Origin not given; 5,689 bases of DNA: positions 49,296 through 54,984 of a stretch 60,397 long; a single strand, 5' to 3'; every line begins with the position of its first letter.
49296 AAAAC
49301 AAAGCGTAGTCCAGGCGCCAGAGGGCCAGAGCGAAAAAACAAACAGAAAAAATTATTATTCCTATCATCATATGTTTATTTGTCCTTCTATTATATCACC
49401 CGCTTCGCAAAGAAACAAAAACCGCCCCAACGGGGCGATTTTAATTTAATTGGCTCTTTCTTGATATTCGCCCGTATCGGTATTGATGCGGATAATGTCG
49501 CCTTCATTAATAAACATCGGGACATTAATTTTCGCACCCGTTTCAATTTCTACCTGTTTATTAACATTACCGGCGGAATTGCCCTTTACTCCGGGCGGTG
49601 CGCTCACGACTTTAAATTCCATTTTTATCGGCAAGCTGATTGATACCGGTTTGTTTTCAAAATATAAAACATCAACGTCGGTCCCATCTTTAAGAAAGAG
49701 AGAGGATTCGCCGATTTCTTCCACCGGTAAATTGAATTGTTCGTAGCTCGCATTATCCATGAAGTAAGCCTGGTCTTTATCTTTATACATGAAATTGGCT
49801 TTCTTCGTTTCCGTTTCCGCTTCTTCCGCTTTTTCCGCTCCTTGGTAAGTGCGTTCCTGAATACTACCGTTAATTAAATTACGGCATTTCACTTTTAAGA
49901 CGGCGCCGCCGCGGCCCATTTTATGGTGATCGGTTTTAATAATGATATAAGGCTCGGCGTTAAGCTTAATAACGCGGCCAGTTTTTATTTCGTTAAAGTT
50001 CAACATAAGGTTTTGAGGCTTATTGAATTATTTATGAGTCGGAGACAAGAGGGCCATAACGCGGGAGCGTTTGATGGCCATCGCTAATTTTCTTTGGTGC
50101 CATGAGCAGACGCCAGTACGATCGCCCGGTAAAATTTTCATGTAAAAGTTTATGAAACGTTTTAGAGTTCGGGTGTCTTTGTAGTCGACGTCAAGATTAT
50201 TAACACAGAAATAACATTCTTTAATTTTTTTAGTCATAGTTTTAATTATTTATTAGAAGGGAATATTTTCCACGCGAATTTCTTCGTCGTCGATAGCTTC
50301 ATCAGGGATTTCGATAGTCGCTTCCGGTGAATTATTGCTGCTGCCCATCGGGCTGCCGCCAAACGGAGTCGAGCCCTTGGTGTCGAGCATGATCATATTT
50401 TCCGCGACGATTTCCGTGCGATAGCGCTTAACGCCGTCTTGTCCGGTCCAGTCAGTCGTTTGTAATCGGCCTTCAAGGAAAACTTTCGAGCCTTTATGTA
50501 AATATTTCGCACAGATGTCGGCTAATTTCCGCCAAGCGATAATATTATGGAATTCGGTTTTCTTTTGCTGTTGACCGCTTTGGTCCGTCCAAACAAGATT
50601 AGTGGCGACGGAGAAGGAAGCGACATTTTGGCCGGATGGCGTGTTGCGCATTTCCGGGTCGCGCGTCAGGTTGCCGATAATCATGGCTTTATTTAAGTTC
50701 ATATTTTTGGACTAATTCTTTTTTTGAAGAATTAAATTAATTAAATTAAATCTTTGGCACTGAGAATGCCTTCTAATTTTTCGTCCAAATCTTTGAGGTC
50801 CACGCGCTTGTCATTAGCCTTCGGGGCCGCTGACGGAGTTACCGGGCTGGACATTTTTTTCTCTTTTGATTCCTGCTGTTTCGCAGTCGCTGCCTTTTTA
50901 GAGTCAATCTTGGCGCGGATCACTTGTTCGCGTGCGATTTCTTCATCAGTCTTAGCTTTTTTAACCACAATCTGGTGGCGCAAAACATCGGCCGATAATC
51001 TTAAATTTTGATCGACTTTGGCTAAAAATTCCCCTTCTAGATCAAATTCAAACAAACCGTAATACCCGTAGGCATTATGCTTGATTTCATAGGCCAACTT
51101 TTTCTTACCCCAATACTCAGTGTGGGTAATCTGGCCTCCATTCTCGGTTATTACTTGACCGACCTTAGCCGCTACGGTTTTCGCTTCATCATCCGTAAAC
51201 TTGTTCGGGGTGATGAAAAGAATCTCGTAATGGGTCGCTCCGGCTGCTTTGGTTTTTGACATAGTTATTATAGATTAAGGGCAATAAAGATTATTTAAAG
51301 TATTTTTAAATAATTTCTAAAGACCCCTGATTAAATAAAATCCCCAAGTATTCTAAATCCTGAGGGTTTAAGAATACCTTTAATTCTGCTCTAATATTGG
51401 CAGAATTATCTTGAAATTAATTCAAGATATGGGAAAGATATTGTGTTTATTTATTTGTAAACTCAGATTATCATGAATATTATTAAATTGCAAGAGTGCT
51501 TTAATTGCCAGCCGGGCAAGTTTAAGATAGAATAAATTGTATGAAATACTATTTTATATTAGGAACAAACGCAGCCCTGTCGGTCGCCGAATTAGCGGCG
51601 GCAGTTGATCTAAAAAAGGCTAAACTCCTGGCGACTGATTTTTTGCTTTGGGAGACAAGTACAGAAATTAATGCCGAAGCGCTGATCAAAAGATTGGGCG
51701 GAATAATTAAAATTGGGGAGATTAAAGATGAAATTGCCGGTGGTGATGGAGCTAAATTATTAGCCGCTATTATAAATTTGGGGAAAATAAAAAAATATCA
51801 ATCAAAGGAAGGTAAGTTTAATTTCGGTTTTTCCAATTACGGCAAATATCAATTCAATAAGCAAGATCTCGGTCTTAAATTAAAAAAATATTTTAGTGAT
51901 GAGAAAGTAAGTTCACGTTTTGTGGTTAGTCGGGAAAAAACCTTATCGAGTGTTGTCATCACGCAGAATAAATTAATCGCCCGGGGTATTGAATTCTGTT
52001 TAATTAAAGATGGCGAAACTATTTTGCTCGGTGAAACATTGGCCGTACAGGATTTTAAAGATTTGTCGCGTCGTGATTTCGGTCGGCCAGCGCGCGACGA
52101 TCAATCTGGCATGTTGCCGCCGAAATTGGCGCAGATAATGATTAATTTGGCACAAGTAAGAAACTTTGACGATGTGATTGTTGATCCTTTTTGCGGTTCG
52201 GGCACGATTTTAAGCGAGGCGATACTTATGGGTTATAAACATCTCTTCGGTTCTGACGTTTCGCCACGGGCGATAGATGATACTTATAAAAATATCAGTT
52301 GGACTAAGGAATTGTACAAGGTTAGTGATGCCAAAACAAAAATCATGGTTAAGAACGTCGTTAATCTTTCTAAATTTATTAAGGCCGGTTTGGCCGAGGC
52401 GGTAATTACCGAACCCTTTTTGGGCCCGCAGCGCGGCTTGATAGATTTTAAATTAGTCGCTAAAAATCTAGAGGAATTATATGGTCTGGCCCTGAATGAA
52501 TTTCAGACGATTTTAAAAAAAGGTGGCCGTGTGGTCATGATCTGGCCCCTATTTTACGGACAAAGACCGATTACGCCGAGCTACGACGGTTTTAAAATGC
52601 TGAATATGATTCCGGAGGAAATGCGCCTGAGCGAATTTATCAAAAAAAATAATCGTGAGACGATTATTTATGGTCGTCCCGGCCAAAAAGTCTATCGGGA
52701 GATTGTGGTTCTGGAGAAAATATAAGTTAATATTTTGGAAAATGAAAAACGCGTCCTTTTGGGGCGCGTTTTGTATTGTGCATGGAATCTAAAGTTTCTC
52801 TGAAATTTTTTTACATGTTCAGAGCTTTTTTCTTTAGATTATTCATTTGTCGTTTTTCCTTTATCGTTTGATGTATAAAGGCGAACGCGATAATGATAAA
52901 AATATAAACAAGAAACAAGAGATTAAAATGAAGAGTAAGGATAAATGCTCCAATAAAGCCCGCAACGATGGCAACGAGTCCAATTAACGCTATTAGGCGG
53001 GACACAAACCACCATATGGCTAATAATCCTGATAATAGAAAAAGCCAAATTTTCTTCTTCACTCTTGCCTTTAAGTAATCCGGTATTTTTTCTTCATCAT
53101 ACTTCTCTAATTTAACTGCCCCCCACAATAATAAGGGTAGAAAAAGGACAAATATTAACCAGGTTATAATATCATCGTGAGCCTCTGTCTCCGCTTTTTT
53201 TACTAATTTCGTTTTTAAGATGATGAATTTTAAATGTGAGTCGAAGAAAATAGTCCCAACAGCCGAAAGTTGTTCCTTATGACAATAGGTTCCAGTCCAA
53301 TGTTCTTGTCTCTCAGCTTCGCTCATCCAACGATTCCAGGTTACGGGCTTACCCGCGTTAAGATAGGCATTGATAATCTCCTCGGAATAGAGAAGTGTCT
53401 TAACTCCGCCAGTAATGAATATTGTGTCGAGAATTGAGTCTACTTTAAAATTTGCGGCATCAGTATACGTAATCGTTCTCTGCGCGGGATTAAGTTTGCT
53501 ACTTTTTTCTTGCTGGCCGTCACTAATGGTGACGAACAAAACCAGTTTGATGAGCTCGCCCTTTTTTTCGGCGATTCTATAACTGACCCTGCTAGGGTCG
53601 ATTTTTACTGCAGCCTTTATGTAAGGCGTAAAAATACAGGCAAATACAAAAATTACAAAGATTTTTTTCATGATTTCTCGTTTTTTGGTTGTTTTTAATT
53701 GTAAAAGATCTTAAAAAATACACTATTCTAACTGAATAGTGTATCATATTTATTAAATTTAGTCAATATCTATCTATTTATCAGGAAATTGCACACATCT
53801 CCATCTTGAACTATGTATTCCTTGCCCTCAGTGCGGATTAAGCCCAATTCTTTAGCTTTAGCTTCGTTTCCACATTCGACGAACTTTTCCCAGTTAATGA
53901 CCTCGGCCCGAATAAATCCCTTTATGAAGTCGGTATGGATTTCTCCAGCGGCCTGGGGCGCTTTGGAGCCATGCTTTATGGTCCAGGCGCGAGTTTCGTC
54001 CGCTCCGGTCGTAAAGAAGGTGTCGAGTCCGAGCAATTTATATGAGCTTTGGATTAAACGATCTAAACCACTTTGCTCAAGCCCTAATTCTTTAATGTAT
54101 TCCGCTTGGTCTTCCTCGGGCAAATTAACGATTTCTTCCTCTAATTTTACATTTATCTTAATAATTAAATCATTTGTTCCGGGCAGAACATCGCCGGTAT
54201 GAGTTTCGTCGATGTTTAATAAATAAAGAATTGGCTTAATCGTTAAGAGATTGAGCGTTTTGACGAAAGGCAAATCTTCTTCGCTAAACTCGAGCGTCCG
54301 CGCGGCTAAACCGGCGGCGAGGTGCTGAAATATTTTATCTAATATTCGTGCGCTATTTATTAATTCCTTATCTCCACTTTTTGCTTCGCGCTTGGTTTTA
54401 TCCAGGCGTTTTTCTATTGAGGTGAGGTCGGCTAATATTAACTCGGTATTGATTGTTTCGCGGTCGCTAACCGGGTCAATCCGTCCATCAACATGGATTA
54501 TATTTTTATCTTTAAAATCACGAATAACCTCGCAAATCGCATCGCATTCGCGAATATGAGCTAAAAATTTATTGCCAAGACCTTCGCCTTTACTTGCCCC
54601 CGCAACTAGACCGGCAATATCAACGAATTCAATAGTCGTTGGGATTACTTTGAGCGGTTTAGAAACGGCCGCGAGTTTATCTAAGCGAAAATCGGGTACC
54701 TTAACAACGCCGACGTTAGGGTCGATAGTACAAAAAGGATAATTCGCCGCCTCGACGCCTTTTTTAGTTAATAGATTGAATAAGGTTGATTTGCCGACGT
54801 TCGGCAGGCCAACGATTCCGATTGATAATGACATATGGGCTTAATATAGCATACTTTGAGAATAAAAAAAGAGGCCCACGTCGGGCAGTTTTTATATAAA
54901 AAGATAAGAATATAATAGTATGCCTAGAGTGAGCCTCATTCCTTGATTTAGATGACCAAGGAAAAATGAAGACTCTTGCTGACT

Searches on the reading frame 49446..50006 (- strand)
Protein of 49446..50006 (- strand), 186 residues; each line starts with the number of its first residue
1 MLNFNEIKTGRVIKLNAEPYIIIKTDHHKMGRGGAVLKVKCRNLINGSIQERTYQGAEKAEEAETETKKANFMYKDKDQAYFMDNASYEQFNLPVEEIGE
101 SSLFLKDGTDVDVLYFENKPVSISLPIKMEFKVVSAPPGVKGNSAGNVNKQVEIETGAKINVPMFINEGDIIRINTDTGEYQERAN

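Call 11: search_protein_families(library=pfam, proteins=[window:49446-50006:-], max_evalue=0.001)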
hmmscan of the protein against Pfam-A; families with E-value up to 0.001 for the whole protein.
window:49446-50006:- (186 aa): 3 families
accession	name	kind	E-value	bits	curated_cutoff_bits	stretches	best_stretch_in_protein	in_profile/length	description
PF09285.17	Elong-fact-P_C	-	4.3e-22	78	25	1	130-184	2-56/56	Elongation factor P, C-terminal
PF08207.18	EFP_N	-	5.5e-18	65.2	23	1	5-59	3-57/58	Elongation factor P (EF-P) KOW-like domain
PF01132.26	EFP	-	1.2e-17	64.1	27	1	68-121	1-54/54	Elongation factor P (EF-P) OB domain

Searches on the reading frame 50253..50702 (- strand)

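Call 11: search_protein_families(library=pfam, proteins=[window:50253-50702:-], max_evalue=0.001)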
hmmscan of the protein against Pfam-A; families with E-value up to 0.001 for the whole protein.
window:50253-50702:- (149 aa): 1 family
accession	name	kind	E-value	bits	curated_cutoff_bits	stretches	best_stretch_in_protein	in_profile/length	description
PF00436.31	SSB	-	1.4e-38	131.5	26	1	3-106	1-104/104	Single-strand binding protein family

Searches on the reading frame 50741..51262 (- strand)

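Call 11: search_protein_families(library=pfam, proteins=[window:50741-51262:-], max_evalue=0.001)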
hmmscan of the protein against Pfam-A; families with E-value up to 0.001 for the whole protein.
window:50741-51262:- (173 aa): 1 family
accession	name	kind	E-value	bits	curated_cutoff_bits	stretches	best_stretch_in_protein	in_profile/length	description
PF01250.22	Ribosomal_S6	-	1.9e-27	95.7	27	1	11-99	1-89/90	Ribosomal protein S6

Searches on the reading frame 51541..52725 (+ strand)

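Call 11: search_protein_families(library=pfam, proteins=[window:51541-52725:+], max_evalue=0.001)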
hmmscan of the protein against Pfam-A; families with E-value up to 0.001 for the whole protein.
window:51541-52725:+ (394 aa): 2 families
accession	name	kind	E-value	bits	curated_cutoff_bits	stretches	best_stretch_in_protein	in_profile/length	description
PF01170.24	UPF0020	-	2.8e-12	47.2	22.3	1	185-334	4-165/197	RMKL-like, methyltransferase domain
PF01555.25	N6_N4_Mtase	-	2e-06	28.4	26.7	1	176-245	150-216/221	DNA methylase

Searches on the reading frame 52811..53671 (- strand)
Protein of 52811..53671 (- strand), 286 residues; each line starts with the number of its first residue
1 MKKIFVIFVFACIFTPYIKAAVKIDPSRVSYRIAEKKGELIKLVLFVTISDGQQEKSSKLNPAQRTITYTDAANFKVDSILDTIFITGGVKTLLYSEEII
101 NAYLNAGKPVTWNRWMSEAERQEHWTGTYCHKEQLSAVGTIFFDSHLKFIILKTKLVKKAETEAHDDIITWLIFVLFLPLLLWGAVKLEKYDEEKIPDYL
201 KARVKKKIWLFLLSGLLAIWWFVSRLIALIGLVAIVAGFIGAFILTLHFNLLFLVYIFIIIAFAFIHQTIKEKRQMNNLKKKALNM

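Call 11: search_protein_families(library=pfam, proteins=[window:52811-53671:-], max_evalue=0.001)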
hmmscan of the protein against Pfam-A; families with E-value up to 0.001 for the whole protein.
window:52811-53671:- (286 aa): 0 families

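Call 29: search_protein_families(library=ncbifam, proteins=[window:52811-53671:-], max_evalue=0.01)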
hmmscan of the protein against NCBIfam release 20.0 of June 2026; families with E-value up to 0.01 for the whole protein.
window:52811-53671:- (286 aa): 0 families

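Call 80: search_protein_families(library=pfam, proteins=[window:52811-53671:-], max_evalue=0.1)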
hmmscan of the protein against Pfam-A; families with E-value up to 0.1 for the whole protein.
window:52811-53671:- (286 aa): 1 family
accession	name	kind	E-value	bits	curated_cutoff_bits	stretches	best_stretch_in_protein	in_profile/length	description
PF12666.12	PrgI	-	0.022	15.8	27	0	167-207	45-82/91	PrgI family protein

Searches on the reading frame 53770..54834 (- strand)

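Call 11: search_protein_families(library=pfam, proteins=[window:53770-54834:-], max_evalue=0.001)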
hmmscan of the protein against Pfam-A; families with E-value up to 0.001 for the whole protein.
window:53770-54834:- (354 aa): 3 families
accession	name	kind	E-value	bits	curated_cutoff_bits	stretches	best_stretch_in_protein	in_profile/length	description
PF06071.19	YchF-GTPase_C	-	5.7e-37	126.2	27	1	270-353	1-84/84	Protein of unknown function (DUF933)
PF01926.29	MMR_HSR1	-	1.2e-22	80.6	21.9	1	5-122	2-99/113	50S ribosome-binding GTPase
PF02421.24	FeoB_N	-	4.1e-08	33.3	27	1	5-46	3-44/156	Ferrous iron transport protein B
